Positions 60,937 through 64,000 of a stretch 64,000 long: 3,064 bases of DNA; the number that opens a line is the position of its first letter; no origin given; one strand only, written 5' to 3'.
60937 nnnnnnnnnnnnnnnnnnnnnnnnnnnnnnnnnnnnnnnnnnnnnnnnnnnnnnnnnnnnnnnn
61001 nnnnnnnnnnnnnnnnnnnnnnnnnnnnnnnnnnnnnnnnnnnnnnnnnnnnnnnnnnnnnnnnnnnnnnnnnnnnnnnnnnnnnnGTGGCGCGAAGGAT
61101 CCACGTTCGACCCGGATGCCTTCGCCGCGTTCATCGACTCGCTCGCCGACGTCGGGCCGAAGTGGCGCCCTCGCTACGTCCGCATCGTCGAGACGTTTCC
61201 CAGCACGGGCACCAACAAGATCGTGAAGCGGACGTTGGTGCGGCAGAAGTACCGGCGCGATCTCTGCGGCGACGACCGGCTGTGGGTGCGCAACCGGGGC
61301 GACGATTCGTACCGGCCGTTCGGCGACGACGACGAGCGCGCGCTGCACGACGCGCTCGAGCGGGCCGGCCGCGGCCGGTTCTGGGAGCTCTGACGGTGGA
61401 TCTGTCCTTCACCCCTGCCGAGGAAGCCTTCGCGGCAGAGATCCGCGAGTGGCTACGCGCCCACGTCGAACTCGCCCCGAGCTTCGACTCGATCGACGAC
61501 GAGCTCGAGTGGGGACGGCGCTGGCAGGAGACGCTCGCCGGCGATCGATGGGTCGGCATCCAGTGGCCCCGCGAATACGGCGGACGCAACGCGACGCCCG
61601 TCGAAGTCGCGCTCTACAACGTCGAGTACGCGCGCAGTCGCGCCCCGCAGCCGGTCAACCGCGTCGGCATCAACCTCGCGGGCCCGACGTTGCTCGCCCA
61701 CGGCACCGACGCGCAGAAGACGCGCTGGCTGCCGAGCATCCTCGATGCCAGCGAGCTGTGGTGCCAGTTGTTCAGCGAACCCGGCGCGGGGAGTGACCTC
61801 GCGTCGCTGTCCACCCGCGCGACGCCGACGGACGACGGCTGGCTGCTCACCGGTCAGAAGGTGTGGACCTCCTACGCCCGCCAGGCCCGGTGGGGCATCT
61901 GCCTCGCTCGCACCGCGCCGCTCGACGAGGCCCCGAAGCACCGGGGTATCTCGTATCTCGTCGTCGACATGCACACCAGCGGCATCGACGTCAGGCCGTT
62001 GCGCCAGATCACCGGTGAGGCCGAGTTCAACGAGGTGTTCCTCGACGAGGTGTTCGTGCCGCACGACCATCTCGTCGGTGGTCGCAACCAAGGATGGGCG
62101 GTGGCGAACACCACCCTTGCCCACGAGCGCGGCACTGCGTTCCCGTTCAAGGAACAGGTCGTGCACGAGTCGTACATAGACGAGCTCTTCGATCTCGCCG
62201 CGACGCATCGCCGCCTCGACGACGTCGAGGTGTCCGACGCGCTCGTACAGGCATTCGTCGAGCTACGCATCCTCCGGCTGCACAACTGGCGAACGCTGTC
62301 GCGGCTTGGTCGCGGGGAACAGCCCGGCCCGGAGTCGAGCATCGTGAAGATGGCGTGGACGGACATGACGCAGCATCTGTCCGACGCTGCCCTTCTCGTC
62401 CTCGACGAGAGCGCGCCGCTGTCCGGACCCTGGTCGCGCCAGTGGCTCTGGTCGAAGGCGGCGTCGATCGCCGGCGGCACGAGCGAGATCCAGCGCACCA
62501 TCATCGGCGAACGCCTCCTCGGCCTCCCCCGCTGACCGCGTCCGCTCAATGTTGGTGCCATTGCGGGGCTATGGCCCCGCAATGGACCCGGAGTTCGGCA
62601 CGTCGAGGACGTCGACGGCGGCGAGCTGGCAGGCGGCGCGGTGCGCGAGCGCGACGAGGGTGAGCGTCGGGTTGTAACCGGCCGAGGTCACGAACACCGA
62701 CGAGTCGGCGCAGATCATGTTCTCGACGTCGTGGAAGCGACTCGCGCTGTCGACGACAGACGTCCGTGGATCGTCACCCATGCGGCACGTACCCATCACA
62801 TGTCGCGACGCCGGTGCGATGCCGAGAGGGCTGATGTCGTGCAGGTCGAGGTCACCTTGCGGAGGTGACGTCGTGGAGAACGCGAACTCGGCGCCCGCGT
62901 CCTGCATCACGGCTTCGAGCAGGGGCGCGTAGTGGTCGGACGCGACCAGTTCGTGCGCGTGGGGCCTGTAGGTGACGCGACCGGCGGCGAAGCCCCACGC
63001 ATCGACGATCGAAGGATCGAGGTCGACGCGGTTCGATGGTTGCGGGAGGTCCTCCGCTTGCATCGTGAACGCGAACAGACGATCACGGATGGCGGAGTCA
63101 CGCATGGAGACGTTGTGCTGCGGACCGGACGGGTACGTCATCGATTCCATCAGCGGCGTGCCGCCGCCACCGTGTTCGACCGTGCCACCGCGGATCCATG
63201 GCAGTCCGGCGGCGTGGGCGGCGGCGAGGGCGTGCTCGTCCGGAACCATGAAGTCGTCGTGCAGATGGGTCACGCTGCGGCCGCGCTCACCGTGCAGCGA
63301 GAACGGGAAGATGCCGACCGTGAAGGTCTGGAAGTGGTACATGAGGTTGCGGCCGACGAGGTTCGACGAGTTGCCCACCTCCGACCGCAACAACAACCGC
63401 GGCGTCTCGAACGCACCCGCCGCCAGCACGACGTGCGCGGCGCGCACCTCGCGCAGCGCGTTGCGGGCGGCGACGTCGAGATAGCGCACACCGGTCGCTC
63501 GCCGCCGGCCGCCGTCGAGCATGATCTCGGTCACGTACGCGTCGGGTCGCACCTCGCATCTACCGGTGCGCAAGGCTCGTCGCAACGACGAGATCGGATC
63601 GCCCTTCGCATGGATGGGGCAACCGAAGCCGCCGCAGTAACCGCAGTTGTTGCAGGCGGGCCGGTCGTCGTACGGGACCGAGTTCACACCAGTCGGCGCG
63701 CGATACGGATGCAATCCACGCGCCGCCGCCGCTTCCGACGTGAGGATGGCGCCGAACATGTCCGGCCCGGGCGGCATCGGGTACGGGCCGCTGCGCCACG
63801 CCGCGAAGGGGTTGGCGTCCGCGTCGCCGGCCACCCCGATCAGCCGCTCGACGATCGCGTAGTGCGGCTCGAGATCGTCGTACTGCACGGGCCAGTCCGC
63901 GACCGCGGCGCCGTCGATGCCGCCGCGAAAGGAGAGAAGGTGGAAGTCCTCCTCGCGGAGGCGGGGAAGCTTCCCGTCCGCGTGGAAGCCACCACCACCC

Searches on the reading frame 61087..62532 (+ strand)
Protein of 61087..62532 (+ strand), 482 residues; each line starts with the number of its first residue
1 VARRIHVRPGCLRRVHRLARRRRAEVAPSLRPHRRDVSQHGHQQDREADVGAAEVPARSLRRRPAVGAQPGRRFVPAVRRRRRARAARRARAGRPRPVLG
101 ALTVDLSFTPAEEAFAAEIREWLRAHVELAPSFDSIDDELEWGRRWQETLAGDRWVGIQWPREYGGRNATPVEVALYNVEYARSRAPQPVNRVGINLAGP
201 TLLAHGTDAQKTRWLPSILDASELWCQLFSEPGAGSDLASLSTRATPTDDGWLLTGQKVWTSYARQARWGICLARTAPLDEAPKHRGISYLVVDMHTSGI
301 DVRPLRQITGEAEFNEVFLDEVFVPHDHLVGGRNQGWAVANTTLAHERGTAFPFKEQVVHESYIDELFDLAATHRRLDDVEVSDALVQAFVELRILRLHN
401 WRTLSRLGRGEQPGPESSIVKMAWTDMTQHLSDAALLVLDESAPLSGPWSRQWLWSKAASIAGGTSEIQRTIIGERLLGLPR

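Call 13: search_protein_families(library=pfam, proteins=[window:61087-62532:+])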
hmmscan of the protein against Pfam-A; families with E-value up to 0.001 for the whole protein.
window:61087-62532:+ (482 aa): 3 families
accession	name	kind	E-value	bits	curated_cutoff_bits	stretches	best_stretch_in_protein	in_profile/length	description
PF00441.29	Acyl-CoA_dh_1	-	3.7e-19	69.8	22.4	1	334-478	1-150/150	Acyl-CoA dehydrogenase, C-terminal domain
PF02770.24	Acyl-CoA_dh_M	-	6e-17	62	33.3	1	226-321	1-96/97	Acyl-CoA dehydrogenase, middle domain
PF02771.21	Acyl-CoA_dh_N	-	2.3e-15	57.4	22.9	1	109-220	1-111/113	Acyl-CoA dehydrogenase, N-terminal domain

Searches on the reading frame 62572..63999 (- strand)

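Call 13: search_protein_families(library=pfam, proteins=[window:62572-63999:-])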
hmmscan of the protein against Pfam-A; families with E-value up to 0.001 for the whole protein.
window:62572-63999:- (476 aa): 2 families
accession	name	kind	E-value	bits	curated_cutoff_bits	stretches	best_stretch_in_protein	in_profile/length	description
PF05199.19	GMC_oxred_C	-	1.6e-19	71.3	24.6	1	319-452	1-139/139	GMC oxidoreductase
PF00732.25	GMC_oxred_N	-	1.3e-17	64.8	23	1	110-223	105-217/218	GMC oxidoreductase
